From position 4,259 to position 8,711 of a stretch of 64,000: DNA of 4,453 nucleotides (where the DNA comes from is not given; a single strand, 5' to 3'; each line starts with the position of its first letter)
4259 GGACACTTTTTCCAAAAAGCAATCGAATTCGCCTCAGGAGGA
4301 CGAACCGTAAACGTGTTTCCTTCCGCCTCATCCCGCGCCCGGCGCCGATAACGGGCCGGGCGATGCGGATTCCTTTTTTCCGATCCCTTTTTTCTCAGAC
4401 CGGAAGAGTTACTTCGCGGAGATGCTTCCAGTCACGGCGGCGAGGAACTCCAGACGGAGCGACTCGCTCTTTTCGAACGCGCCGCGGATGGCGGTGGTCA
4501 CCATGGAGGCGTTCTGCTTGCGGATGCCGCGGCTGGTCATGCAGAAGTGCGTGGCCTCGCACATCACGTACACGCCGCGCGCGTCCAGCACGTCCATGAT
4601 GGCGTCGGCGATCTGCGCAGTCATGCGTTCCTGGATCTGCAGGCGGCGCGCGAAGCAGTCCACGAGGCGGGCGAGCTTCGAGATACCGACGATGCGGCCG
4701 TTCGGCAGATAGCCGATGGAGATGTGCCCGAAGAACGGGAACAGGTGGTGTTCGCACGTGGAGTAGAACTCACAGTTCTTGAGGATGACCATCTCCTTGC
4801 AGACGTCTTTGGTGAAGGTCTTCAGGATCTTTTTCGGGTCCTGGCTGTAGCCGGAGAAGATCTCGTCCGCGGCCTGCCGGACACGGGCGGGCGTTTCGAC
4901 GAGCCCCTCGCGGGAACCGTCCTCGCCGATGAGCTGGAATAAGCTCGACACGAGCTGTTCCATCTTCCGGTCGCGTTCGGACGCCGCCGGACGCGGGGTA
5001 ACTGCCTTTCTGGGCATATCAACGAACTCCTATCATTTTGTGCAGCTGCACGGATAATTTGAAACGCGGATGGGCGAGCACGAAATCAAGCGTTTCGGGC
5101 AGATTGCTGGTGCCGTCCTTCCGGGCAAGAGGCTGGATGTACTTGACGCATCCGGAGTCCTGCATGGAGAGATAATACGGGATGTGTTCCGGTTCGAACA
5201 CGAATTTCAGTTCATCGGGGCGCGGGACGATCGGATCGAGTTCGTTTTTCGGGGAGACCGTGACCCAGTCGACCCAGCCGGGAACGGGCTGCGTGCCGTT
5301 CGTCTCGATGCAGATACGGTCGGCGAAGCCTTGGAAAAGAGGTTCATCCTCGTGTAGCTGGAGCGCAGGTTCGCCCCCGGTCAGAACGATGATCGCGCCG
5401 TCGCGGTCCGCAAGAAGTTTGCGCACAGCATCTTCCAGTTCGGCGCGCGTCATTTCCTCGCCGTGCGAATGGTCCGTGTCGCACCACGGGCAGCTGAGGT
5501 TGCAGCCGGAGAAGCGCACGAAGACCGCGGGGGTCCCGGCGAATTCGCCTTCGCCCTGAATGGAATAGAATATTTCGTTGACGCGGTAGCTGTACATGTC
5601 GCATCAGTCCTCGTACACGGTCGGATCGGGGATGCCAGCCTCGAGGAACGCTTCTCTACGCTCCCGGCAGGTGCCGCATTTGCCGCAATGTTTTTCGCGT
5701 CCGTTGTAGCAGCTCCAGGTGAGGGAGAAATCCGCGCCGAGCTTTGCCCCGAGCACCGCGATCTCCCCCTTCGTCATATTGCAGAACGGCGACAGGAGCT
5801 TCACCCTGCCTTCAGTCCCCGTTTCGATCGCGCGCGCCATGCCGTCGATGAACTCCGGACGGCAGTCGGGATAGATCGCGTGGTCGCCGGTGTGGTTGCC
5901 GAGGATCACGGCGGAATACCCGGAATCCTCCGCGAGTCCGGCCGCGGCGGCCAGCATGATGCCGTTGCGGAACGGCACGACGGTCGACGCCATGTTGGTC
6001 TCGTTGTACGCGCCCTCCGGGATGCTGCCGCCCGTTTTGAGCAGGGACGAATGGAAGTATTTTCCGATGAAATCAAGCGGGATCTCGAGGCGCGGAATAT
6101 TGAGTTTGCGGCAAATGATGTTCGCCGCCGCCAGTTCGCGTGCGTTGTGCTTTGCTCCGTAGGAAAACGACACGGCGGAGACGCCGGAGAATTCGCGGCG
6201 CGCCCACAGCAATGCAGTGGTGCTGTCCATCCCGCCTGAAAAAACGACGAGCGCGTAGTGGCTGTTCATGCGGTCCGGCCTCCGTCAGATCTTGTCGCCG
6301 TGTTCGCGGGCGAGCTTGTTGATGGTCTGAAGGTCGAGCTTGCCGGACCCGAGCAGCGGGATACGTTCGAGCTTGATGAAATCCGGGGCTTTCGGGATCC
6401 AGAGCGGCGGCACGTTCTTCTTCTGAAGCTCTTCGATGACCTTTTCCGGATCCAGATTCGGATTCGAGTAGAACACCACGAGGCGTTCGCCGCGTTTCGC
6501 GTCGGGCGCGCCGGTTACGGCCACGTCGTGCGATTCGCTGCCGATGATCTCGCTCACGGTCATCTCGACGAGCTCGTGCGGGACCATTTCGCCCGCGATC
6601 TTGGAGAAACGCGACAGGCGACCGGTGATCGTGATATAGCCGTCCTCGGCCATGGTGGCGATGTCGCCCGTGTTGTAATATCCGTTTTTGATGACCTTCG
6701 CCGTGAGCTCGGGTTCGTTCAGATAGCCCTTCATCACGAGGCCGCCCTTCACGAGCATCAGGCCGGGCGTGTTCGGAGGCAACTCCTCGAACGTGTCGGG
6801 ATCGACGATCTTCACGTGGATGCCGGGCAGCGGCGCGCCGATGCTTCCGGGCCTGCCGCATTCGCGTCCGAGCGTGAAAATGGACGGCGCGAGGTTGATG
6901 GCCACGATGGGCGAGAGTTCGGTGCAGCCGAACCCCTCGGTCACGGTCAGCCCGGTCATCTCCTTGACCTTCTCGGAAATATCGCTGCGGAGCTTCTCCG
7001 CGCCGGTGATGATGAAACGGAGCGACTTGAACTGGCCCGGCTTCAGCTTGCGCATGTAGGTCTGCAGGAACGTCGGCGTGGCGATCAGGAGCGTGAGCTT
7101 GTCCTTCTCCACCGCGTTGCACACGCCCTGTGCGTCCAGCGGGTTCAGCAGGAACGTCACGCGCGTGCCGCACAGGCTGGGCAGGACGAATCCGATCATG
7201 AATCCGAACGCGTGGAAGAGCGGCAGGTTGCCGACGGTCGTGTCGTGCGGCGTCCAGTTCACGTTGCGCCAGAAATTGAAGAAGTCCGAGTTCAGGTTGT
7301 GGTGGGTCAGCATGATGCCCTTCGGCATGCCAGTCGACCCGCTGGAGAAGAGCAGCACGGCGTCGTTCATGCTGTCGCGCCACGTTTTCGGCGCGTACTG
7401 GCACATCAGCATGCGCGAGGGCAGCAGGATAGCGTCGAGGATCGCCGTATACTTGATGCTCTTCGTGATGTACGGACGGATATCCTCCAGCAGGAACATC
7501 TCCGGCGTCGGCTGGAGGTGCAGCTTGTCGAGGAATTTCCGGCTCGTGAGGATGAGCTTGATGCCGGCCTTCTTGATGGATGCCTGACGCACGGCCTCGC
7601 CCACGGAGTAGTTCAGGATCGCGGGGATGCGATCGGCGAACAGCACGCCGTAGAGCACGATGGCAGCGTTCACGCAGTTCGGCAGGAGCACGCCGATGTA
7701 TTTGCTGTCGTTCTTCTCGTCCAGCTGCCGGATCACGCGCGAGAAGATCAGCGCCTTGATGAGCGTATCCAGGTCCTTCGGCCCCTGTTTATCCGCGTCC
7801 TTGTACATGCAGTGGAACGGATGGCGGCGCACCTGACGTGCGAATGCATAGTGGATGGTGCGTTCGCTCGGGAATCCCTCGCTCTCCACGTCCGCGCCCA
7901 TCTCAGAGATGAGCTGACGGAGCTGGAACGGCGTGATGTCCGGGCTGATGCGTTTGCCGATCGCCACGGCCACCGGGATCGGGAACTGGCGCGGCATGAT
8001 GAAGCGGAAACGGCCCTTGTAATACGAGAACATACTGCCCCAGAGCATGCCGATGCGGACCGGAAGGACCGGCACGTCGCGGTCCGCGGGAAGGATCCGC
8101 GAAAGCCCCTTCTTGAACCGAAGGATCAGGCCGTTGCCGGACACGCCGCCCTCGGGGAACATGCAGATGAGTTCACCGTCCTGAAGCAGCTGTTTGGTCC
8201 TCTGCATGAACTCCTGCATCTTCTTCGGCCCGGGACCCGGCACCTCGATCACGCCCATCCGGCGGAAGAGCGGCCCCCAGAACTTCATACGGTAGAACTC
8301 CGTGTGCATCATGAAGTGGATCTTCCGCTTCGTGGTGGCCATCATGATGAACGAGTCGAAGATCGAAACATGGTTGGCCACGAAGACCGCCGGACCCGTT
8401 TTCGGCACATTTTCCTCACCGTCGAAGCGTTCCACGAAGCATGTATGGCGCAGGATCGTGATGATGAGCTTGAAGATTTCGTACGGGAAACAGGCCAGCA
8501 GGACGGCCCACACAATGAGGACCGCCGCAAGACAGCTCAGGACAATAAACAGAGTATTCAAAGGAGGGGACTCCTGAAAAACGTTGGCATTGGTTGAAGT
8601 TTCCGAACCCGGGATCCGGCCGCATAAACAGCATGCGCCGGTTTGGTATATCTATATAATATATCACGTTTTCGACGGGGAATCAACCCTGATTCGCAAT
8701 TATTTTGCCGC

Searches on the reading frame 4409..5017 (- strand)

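Call 33: search_protein_families(library=pfam, proteins=[window:4409-5017:-], max_evalue=0.001)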
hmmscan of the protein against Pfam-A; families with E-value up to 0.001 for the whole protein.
window:4409-5017:- (202 aa): 2 families
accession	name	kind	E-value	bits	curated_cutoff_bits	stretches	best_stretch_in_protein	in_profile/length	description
PF01227.27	GTP_cyclohydroI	-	8.1e-71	237.6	27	1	19-195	1-178/179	GTP cyclohydrolase I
PF14489.11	QueF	-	1.7e-05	25.4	27.3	1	94-152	1-59/81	QueF-like protein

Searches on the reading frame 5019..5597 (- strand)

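Call 33: search_protein_families(library=pfam, proteins=[window:5019-5597:-], max_evalue=0.001)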
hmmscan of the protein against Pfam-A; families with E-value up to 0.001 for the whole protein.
window:5019-5597:- (192 aa): 2 families
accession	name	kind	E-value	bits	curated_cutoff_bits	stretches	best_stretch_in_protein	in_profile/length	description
PF04055.27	Radical_SAM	-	3.2e-10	40.9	29.5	1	29-105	4-90/166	Radical SAM superfamily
PF13353.11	Fer4_12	-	3.8e-06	27.7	22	1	25-85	8-71/137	4Fe-4S single cluster domain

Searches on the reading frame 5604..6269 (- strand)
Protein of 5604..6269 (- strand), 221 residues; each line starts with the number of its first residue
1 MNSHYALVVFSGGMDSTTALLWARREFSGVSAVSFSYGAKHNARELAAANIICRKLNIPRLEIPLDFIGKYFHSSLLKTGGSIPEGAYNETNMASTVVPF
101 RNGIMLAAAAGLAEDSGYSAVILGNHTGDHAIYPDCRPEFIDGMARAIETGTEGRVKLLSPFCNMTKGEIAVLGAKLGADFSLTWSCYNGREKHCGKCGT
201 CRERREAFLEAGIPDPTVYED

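Call 33: search_protein_families(library=pfam, proteins=[window:5604-6269:-], max_evalue=0.001)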
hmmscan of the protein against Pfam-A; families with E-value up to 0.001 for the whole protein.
window:5604-6269:- (221 aa): 1 family
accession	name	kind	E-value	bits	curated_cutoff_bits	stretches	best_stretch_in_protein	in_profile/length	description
PF06508.19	QueC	-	8.6e-64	215.3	22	1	6-211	2-209/210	Queuosine biosynthesis protein QueC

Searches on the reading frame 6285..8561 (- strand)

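Call 33: search_protein_families(library=pfam, proteins=[window:6285-8561:-], max_evalue=0.001)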
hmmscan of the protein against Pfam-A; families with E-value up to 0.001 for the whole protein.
window:6285-8561:- (758 aa): 3 families
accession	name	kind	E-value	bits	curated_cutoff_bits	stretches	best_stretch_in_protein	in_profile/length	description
PF00501.34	AMP-binding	-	2.4e-58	198.2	29.9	1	273-614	34-384/384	AMP-binding enzyme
PF01553.26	Acyltransferase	-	1.3e-26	93.4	23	1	46-170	4-131/132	Acyltransferase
PF13193.12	AMP-binding_C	-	0.00034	21.9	24.5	1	679-741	14-76/76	AMP-binding enzyme C-terminal domain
